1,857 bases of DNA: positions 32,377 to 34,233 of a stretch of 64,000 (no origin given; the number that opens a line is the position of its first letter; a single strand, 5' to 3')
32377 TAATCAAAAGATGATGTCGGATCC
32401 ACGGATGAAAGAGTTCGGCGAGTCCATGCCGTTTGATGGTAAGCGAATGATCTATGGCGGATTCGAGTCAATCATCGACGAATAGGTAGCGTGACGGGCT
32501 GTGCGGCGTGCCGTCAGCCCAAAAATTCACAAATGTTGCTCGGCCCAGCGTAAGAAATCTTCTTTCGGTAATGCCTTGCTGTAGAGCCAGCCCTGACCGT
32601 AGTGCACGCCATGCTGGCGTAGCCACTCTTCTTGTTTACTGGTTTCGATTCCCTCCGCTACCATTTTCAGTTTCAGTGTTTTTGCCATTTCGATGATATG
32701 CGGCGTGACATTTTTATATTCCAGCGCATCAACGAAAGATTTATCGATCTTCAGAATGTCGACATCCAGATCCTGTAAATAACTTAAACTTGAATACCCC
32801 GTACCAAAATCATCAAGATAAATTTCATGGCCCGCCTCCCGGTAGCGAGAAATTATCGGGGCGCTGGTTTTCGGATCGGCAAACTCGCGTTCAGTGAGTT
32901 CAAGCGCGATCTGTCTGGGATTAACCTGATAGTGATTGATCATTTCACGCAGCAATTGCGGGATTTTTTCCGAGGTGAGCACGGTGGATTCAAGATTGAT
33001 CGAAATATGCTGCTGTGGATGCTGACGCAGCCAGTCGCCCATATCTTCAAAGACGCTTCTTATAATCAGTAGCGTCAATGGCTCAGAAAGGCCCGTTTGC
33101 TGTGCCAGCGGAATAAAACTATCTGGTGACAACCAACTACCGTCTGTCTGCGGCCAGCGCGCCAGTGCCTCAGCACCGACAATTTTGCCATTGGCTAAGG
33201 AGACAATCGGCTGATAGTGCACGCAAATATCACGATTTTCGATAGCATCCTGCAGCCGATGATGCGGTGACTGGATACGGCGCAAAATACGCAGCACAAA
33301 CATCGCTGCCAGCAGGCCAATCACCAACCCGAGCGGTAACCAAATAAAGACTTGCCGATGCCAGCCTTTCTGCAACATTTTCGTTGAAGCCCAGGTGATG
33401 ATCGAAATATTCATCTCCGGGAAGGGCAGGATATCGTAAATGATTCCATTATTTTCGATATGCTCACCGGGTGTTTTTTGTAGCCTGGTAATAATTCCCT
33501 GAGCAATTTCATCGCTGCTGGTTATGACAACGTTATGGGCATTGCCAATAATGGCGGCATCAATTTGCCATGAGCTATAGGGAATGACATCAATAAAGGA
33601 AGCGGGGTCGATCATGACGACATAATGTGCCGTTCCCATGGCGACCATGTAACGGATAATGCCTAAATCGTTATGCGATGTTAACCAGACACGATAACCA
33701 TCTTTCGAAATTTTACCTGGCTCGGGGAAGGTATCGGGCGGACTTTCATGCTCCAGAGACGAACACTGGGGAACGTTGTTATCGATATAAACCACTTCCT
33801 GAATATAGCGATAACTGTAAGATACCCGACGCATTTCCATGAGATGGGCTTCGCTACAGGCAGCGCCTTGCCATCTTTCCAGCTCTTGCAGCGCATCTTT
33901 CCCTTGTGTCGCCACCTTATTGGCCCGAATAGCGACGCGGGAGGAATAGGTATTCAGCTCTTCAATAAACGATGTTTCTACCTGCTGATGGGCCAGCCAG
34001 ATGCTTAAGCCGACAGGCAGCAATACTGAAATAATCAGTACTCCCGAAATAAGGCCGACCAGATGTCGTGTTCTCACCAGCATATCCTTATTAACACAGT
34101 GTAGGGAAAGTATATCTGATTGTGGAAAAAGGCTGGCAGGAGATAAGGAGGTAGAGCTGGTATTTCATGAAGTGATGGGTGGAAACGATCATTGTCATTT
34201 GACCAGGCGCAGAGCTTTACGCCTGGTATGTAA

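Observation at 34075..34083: pdeB start: GTG (516 aa) versus upstream ATG (518 aa)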

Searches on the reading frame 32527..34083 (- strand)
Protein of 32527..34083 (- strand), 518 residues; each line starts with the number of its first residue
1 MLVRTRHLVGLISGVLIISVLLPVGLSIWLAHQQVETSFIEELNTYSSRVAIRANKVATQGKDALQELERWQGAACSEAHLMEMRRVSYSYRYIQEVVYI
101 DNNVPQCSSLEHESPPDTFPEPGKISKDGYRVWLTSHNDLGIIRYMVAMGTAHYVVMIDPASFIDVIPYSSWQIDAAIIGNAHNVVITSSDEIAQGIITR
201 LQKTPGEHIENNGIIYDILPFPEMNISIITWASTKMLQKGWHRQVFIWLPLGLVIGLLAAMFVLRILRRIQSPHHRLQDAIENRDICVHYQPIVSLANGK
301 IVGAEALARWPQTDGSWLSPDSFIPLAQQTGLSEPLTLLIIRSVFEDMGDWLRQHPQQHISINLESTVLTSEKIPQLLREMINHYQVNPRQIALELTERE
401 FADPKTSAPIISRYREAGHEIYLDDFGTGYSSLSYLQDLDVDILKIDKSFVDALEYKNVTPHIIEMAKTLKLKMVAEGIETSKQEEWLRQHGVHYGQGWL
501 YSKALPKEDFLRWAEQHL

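Call 6: search_protein_families(library=pfam, proteins=[window:32527-34083:-])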
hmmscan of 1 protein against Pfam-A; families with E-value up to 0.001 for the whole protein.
window:32527-34083:- (518 aa): 2 families
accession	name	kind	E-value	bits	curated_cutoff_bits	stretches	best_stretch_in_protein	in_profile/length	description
PF00563.25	EAL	-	9.9e-67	225.2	31.3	1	276-503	3-235/236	EAL domain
PF12792.12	CSS-motif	-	1.3e-53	182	23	1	40-244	2-208/209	CSS motif domain associated with EAL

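Call 7: search_protein_families(library=ncbifam, proteins=[window:32527-34083:-])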
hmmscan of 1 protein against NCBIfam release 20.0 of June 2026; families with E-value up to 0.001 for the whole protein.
window:32527-34083:- (518 aa): 15 families
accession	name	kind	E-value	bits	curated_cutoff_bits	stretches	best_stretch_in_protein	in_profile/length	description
NF007839.0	PRK10551.1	equivalog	3.3e-56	190.9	461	1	244-516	235-512/518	cyclic di-GMP phosphodiesterase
NF052458.1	PhdiestGepA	equivalog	1.5e-54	185.5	1200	1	274-510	593-837/840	phosphodiesterase GepA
NF008807.1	PRK11829.1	equivalog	3.9e-54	183.9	733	1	275-511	418-659/670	biofilm formation regulator HmsP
NF007474.0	PRK10060.1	equivalog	2.1e-51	174.9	782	1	276-516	412-656/663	cyclic di-GMP phosphodiesterase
NF045675.1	PhdiestaseDibA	equivalog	1.3e-50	172.4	980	1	275-509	380-620/623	phosphodiesterase DibA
NF008467.0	PRK11359.1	equivalog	3.6e-45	154.2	857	1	277-516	549-794/800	oxygen-sensing cyclic-di-GMP phosphodiesterase DosP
NF053781.1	cdiGMPphdstlr2612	equivalog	7.8e-45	153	1600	1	266-510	1010-1261/1268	Tlr1612 family c-di-GMP phosphodiesterase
NF052596.1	RR_EAL_PvrR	equivalog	6.5e-43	146.9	580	1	272-513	142-388/398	response regulator cyclic di-GMP phosphodiesterase PvrR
NF045673.1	c-di-GMPRcptLapD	equivalog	2.1e-22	79.2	1020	1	273-505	413-645/647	cyclic di-GMP receptor LapD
NF007298.0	PRK09776.1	equivalog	1.1e-20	73.2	1135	1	307-511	895-1103/1111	diguanylate cyclase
NF008281.1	PRK11059.1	equivalog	5.2e-20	71.3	663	1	278-504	402-629/633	RNase E specificity factor CsrD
NF052265.1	EAL_dom_RimA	equivalog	6.3e-20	71.5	430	1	391-505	115-234/248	S6 modification regulatory phosphodiesterase RimA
NF051476.1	CDiGphdiTpdA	equivalog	2e-14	53.3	1000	1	235-502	312-568/570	cyclic di-GMP phosphodiesterase TpdA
NF008617.0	PRK11596.1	equivalog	2.4e-10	40.2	190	1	288-508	32-246/255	cyclic-guanylate-specific phosphodiesterase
NF051880.1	FlagAsmCDGMPTipF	equivalog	0.00015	20.7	600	1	276-455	152-333/421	flagella assembly cyclic-di-GMP phosphodiesterase TipF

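Call 10: find_related_loci(query=window:32527-34083:-, collection=genome_contigs, flank=1500)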
Query window:32527-34083:- (518 aa) in genome_contigs; peptide patterns used: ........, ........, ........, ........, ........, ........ (x = any residue, [..] = any of these).
21 stretches matched a pattern; 11 encode a relative of the query (tblastn E <= 1e-3); 9 distinct loci.
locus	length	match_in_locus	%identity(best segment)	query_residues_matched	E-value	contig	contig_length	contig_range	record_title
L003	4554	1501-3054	95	1-518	0e+0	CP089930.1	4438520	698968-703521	Escherichia coli strain E69 chromosome, complete genome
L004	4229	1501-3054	94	1-518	0e+0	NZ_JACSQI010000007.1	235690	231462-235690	Escherichia whittamii strain Sa2BVA5 NODE_7_length_235690_cov_8.592060, whole genome shotgun sequence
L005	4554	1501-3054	93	1-518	0e+0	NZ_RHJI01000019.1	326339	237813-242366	Escherichia sp. E1V33 1V33_19_consensus, whole genome shotgun sequence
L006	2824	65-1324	97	99-518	0e+0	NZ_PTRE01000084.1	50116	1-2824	Escherichia sp. MOD1-EC7003 MOD1-EC7003_84_length_52593_cov_117, whole genome shotgun sequence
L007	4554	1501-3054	89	1-518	0e+0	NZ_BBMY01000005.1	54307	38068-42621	Escherichia albertii NBRC 107761 = DSM 17582 strain NBRC 107761, whole genome shotgun sequence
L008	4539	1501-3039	60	5-518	0e+0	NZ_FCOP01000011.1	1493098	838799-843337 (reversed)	Pseudenterobacter timonensis strain mt20, whole genome shotgun sequence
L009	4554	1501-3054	91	1-518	0e+0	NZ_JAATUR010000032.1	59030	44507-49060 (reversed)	Escherichia coli strain SCPM-O-B-8794 32length=59030, whole genome shotgun sequence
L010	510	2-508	99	224-392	8e-122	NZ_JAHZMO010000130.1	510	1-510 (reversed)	Terrisporobacter petrolearius strain LAM0A37 NODE_130_length_510_cov_1.788512, whole genome shotgun sequence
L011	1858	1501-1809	93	1-103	2e-57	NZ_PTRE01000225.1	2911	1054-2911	Escherichia sp. MOD1-EC7003 MOD1-EC7003_226_length_2911_cov_114, whole genome shotgun sequence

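Call 14: find_homologous_proteins(query=window:32527-34083:-, max_evalue=1e-60)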
Query window:32527-34083:- (518 aa): 926 proteins with E <= 1e-60 among 8000 candidates; the best 120 are listed.
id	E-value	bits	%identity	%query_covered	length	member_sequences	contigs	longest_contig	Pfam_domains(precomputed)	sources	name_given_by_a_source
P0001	0.0e+0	1176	100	100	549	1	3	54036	PF12792.13,PF00563.26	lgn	-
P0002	0.0e+0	1175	100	100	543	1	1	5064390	PF12792.13,PF00563.26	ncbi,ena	-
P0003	0.0e+0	1175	100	100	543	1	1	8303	PF12792.13,PF00563.26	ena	-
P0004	0.0e+0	1172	99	100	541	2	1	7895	PF12792.13,PF00563.26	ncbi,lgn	-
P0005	0.0e+0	1169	99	100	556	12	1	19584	PF12792.13,PF00563.26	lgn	-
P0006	0.0e+0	1168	99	100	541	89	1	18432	PF12792.13,PF00563.26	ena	-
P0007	0.0e+0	1168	99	100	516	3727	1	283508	PF12792.13,PF00563.26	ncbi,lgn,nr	ncbi:cyclic-guanylate-specific phosphodiesterase PdeB [Escherichia coli]|nr:cyclic-guanylate-specifi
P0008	0.0e+0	1167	99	100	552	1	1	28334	PF12792.13,PF00563.26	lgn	-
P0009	0.0e+0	1163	99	100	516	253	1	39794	PF12792.13,PF00563.26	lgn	-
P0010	0.0e+0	1162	99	100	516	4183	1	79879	PF12792.13,PF00563.26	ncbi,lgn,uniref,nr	ncbi:cyclic-guanylate-specific phosphodiesterase PdeB [Escherichia coli]|uniref:cyclic-guanylate-spe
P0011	0.0e+0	1159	98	100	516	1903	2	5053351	PF12792.13,PF00563.26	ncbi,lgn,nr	ncbi:cyclic-guanylate-specific phosphodiesterase PdeB [Escherichia coli]|nr:cyclic-guanylate-specifi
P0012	0.0e+0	1159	98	100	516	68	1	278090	PF12792.13,PF00563.26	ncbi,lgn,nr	ncbi:cyclic-guanylate-specific phosphodiesterase PdeB [Escherichia coli]|nr:cyclic-guanylate-specifi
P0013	0.0e+0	1110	93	100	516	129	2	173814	PF12792.13,PF00563.26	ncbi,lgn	-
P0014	0.0e+0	1063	89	100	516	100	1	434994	PF12792.13,PF00563.26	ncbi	ncbi:EAL domain-containing protein [Escherichia albertii]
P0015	1.6e-282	956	78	100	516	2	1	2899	PF12792.13,PF00563.26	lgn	-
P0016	1.3e-281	953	98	83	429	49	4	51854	PF12792.13,PF00563.26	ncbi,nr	ncbi:cyclic-guanylate-specific phosphodiesterase PdeB, partial [Shigella flexneri]|nr:cyclic-guanyla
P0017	3.1e-263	892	74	100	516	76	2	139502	PF12792.13,PF00563.26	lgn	-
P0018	5.1e-254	862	73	99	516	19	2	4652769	PF12792.13,PF00563.26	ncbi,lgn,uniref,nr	ncbi:EAL domain-containing protein [Citrobacter sp. R56]|uniref:EAL domain-containing protein n=1 Ta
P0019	1.9e-249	847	71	99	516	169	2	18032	PF12792.13,PF00563.26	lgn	-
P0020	3.0e-247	840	70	100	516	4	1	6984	PF12792.13,PF00563.26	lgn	-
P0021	7.3e-247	838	71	100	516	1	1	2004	PF12792.13,PF00563.26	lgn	-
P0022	1.9e-246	837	70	100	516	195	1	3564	PF12792.13,PF00563.26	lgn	-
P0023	2.4e-246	837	70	99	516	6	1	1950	PF12792.13,PF00563.26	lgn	-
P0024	9.6e-244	828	98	44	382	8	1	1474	PF12792.13,PF00563.26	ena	-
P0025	5.7e-243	826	68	99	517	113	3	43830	PF12792.13,PF00563.26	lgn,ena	-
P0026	9.9e-243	825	69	100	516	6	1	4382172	PF12792.13,PF00563.26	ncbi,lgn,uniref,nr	ncbi:EAL domain-containing protein [Citrobacter sp. RHB25-C09]|uniref:EAL domain-containing protein 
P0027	3.7e-240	816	68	99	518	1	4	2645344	PF12792.13,PF00563.26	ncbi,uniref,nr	ncbi:hypothetical protein C3432_10800 [Citrobacter amalonaticus]|uniref:cyclic-guanylate-specific ph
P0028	4.0e-239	813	68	99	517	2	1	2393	PF12792.13,PF00563.26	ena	-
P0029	1.5e-238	811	67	99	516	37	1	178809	PF12792.13,PF00563.26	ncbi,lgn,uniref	ncbi:EAL domain-containing protein [Citrobacter sedlakii]|uniref:EAL domain-containing protein n=1 T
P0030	2.5e-238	810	67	99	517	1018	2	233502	PF12792.13,PF00563.26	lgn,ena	-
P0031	5.6e-237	806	67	99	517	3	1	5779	PF12792.13,PF00563.26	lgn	-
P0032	8.5e-237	805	67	100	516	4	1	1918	PF12792.13,PF00563.26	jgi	jgi:Predicted signal transduction protein containing sensor and EAL domains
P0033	1.9e-236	804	67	100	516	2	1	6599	PF12792.13,PF00563.26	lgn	-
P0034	1.5e-235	801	67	99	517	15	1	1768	PF12792.13,PF00563.26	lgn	-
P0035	1.6e-235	801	67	99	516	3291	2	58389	PF12792.13,PF00563.26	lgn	-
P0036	1.8e-235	801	66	99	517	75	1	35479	PF12792.13,PF00563.26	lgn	-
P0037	9.6e-233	792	66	99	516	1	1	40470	PF12792.13,PF00563.26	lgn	-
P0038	9.0e-215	733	60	99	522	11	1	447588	PF12792.13,PF00563.26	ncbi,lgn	-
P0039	2.4e-214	731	61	99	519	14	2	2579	PF12792.13,PF00563.26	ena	-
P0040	2.2e-213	728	60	99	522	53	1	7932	PF12792.13,PF00563.26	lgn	-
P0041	2.6e-213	728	62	99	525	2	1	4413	PF12792.13,PF00563.26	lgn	-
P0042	1.6e-212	725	62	99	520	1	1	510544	PF12792.13,PF00563.26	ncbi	ncbi:TPA: EAL domain-containing protein [Citrobacter freundii]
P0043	3.3e-212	724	61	100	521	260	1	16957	PF12792.13,PF00563.26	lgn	-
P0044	1.3e-210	719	60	100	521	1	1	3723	PF12792.13,PF00563.26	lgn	-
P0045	2.7e-210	718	61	100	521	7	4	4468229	PF12792.13,PF00563.26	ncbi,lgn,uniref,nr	ncbi:EAL domain-containing protein [Enterobacter oligotrophicus]|uniref:EAL domain-containing protei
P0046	1.2e-209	716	61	100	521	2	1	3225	PF12792.13,PF00563.26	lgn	-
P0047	1.4e-209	715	60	100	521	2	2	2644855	PF12792.13,PF00563.26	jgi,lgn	jgi:sensor c-di-GMP phosphodiesterase-like protein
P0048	2.1e-209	715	60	100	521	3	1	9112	PF12792.13,PF00563.26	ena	-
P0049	2.4e-209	715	60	99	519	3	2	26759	PF12792.13,PF00563.26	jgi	jgi:sensor c-di-GMP phosphodiesterase-like protein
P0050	2.4e-209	715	60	100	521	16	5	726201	PF12792.13,PF00563.26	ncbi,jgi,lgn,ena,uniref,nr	ncbi:EAL domain-containing protein [Enterobacter wuhouensis]|uniref:cyclic-guanylate-specific phosph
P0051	3.2e-209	714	61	100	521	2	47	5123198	PF12792.13,PF00563.26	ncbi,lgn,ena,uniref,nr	ncbi:TPA: EAL domain-containing protein [Enterobacter chengduensis]|uniref:cyclic-guanylate-specific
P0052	4.5e-209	714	60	99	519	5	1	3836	PF12792.13,PF00563.26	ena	-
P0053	5.7e-209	713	60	100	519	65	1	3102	PF12792.13,PF00563.26,PF20982.3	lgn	-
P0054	6.8e-209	713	60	99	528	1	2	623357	PF12792.13,PF00563.26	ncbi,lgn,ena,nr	nr:EAL domain-containing protein [uncultured Enterobacter sp.]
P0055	8.1e-209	713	60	100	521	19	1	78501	PF12792.13,PF00563.26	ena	-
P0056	8.2e-209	713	60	100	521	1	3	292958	PF12792.13,PF00563.26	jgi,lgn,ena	-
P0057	9.6e-209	713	60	100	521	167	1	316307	PF12792.13,PF00563.26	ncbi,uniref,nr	ncbi:EAL domain-containing protein [Enterobacter bugandensis]|uniref:EAL domain-containing protein n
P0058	1.0e-208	712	59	99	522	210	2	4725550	PF12792.13,PF00563.26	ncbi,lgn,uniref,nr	ncbi:EAL domain-containing protein [Leclercia adecarboxylata]|uniref:EAL domain-containing protein n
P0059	3.0e-208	711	59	99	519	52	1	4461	PF12792.13,PF00563.26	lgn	-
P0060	3.5e-208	711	60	100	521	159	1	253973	PF12792.13,PF00563.26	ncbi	ncbi:EAL domain-containing protein [Enterobacter mori]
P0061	5.2e-208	710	59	100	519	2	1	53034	PF12792.13,PF00563.26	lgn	-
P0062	6.6e-208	710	59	100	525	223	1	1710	PF12792.13,PF00563.26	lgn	-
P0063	9.2e-208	709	60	100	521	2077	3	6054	PF12792.13,PF00563.26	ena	-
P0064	1.5e-207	709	58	99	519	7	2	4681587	PF12792.13,PF00563.26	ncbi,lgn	-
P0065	1.8e-207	708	59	100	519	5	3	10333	PF12792.13,PF00563.26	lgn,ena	-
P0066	2.5e-207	708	59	100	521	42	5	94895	PF12792.13,PF00563.26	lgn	-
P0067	2.7e-207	708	60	100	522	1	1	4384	PF12792.13,PF00563.26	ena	-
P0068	3.1e-207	708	60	99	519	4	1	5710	PF12792.13,PF00563.26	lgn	-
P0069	3.2e-207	708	59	100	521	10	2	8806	PF12792.13,PF00563.26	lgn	-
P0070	3.8e-207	707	60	100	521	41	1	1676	PF12792.13,PF00563.26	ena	-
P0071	5.0e-207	707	60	100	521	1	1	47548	PF12792.13,PF00563.26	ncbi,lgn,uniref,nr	ncbi:EAL domain-containing protein [Enterobacter cloacae complex sp. ECC445]|uniref:EAL domain-conta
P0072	5.1e-207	707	59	99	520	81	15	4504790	PF12792.13,PF00563.26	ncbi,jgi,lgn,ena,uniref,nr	ncbi:EAL domain-containing protein [Lelliottia amnigena]|jgi:sensor c-di-GMP phosphodiesterase-like 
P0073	1.4e-206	705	98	61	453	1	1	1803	PF12792.13,PF01032.24,PF00563.26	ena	-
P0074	1.5e-206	705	59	99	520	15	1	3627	PF12792.13,PF00563.26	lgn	-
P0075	1.7e-206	705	58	99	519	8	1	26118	PF12792.13,PF00563.26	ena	-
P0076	1.8e-206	705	59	100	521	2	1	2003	PF12792.13,PF00563.26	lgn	-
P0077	3.0e-206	704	59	100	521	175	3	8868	PF12792.13,PF00563.26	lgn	-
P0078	6.4e-206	703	59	100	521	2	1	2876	PF12792.13,PF00563.26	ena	-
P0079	1.2e-205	702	59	100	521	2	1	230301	PF12792.13,PF00563.26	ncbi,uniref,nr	ncbi:EAL domain-containing protein [Enterobacter chengduensis]|uniref:EAL domain-containing protein 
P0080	1.3e-205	702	59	100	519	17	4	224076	PF12792.13,PF00563.26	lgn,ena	-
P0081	1.6e-205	702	59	99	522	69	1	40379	PF12792.13,PF00563.26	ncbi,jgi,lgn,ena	-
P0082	1.9e-205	702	60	100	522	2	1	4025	PF12792.13,PF00563.26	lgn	-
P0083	2.5e-205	701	58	99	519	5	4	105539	PF12792.13,PF00563.26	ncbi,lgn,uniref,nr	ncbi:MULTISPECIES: EAL domain-containing protein [Lelliottia]|uniref:cyclic-guanylate-specific phosp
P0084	3.3e-205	701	59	99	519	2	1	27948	PF12792.13,PF00563.26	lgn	-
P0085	4.1e-205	701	60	100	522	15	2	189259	PF12792.13,PF00563.26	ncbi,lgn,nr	ncbi:EAL domain-containing protein [Enterobacter pasteurii]|nr:EAL domain-containing protein [Entero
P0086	9.3e-205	699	58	99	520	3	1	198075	PF12792.13,PF00563.26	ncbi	ncbi:EAL domain-containing protein [Lelliottia amnigena]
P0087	1.1e-204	699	59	100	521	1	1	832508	PF12792.13,PF00563.26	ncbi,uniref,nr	ncbi:EAL domain-containing protein [Enterobacter chengduensis]|uniref:EAL domain-containing protein 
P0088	1.6e-204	699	59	100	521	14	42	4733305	PF12792.13,PF00563.26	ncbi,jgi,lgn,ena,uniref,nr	ncbi:EAL domain-containing protein [Enterobacter sp. LM3]|jgi:sensor c-di-GMP phosphodiesterase-like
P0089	1.8e-204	698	59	100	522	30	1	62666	PF12792.13,PF00563.26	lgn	-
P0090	3.5e-204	698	59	100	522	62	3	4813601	PF12792.13,PF00563.26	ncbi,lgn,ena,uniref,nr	ncbi:putative cyclic di-GMP phosphodiesterase PdeB [Enterobacter cancerogenus]|uniref:EAL domain-con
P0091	3.6e-204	698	60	99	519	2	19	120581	PF12792.13,PF00563.26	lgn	-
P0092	3.8e-204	697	60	99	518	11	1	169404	PF12792.13,PF00563.26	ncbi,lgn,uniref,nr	ncbi:EAL domain-containing protein [Pseudenterobacter timonensis]|uniref:cyclic-guanylate-specific p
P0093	4.0e-204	697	59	100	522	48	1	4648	PF12792.13,PF00563.26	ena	-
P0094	1.1e-203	696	59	99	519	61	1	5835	PF12792.13,PF00563.26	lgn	-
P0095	2.2e-203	695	59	99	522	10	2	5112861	PF12792.13,PF00563.26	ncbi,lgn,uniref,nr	ncbi:EAL domain-containing protein [Leclercia adecarboxylata]|uniref:EAL domain-containing protein n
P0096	3.0e-203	694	59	100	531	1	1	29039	PF12792.13,PF00563.26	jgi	jgi:sensor c-di-GMP phosphodiesterase-like protein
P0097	3.1e-203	694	58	99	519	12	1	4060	PF12792.13,PF00563.26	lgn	-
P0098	4.6e-203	694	57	100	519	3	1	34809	PF12792.13,PF00563.26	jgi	jgi:sensor c-di-GMP phosphodiesterase-like protein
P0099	1.3e-202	692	58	99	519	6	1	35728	PF12792.13,PF00563.26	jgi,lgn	jgi:sensor c-di-GMP phosphodiesterase-like protein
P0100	2.2e-202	692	59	99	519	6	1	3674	PF12792.13,PF00563.26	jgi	-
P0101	4.6e-202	691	59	100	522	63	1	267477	PF12792.13,PF00563.26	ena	-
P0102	5.2e-202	690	60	99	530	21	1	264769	PF12792.13,PF00563.26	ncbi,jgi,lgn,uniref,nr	ncbi:EAL domain-containing protein [Enterobacter sp.]|uniref:EAL domain-containing protein n=1 Tax=E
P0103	7.7e-202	690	58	99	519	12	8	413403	PF12792.13,PF00563.26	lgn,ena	-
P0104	2.3e-201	688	88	68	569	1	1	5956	PF01336.32,PF00563.26,PF00152.26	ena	-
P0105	2.6e-201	688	59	99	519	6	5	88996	PF12792.13,PF00563.26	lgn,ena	-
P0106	4.1e-201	687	58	100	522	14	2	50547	PF12792.13,PF00563.26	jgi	-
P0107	5.3e-201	687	59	99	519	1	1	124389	PF12792.13,PF00563.26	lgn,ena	-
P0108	5.4e-201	687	59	100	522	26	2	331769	PF12792.13,PF00563.26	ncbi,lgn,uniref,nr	ncbi:EAL domain-containing protein [Enterobacter sp.]|uniref:EAL domain-containing protein n=1 Tax=E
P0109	6.8e-201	687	57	100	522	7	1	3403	PF12792.13,PF00563.26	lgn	-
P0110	2.0e-200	685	58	100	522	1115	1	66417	PF12792.13,PF00563.26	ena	-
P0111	2.3e-200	685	57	99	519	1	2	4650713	PF12792.13,PF00563.26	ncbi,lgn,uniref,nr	ncbi:EAL domain-containing protein [Trabulsiella odontotermitis]|uniref:EAL domain-containing protei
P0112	4.0e-200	684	58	100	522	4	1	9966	PF12792.13,PF00563.26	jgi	-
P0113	1.9e-199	682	58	99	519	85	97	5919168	PF12792.13,PF00563.26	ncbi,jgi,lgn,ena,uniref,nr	ncbi:EAL domain-containing protein [Phytobacter diazotrophicus]|uniref:cyclic-guanylate-specific pho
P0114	6.8e-199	680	57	99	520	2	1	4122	PF12792.13,PF00563.26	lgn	-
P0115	4.0e-198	678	59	99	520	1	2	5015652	PF12792.13,PF00563.26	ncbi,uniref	ncbi:EAL domain-containing protein [Yokenella regensburgei]|uniref:EAL domain-containing protein n=1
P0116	2.4e-197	675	57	99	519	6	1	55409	PF12792.13,PF00563.26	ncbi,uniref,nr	ncbi:YlaB family protein [Trabulsiella guamensis ATCC 49490]|uniref:cyclic-guanylate-specific phosph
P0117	4.4e-196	671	58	100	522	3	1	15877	PF12792.13,PF00563.26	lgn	-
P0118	4.8e-196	671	57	100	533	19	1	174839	PF12792.13,PF00563.26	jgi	-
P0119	2.0e-195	669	57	99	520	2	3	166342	PF12792.13,PF00563.26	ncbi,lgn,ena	-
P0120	2.1e-195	669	58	99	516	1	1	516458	PF12792.13,PF00563.26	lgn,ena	-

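Call 16: find_encoding_contigs(protein=P0035, flank=400, max_places=1)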
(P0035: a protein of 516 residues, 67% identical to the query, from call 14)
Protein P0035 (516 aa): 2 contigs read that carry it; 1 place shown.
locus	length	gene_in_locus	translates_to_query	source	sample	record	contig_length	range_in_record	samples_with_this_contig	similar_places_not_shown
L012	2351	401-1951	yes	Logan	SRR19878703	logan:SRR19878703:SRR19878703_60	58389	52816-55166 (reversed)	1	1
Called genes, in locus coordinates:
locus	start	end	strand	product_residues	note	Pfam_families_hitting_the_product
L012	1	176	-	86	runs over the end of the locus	PF01197:Ribosomal_L31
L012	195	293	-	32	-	-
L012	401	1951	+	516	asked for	PF12792:CSS-motif, PF00563:EAL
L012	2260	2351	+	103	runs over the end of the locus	PF01035:DNA_binding_1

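Call 17: find_encoding_contigs(protein=P0018, flank=400, max_places=1)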
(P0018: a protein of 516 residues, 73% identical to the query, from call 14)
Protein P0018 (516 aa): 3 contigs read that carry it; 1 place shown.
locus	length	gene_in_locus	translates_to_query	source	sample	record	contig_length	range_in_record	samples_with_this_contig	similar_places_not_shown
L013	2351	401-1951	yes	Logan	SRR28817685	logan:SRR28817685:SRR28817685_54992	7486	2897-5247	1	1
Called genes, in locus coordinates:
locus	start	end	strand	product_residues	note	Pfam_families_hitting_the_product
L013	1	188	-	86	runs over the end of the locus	PF01197:Ribosomal_L31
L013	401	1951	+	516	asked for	PF12792:CSS-motif, PF00563:EAL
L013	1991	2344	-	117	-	PF07237:DUF1428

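Call 18: find_encoding_contigs(protein=P0017, flank=400, max_places=1)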
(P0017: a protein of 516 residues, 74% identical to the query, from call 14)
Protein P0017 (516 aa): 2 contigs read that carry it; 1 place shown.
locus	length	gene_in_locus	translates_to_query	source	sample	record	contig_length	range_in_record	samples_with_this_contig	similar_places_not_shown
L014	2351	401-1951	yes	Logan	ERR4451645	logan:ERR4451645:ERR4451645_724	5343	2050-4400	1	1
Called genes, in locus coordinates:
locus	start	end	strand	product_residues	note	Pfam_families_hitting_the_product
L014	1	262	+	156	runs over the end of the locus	PF10777:YlaC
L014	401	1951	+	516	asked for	PF12792:CSS-motif, PF00563:EAL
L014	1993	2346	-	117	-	PF07237:DUF1428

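Call 19: find_encoding_contigs(protein=P0030, flank=400, max_places=1)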
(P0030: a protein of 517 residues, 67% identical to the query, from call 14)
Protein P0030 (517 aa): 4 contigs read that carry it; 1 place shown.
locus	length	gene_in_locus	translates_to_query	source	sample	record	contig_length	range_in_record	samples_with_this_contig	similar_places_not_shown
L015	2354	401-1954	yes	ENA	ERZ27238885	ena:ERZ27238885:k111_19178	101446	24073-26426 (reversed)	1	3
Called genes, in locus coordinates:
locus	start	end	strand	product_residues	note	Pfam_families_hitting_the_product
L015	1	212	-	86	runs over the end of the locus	PF01197:Ribosomal_L31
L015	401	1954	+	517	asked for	PF12792:CSS-motif, PF00563:EAL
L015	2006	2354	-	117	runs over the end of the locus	PF07237:DUF1428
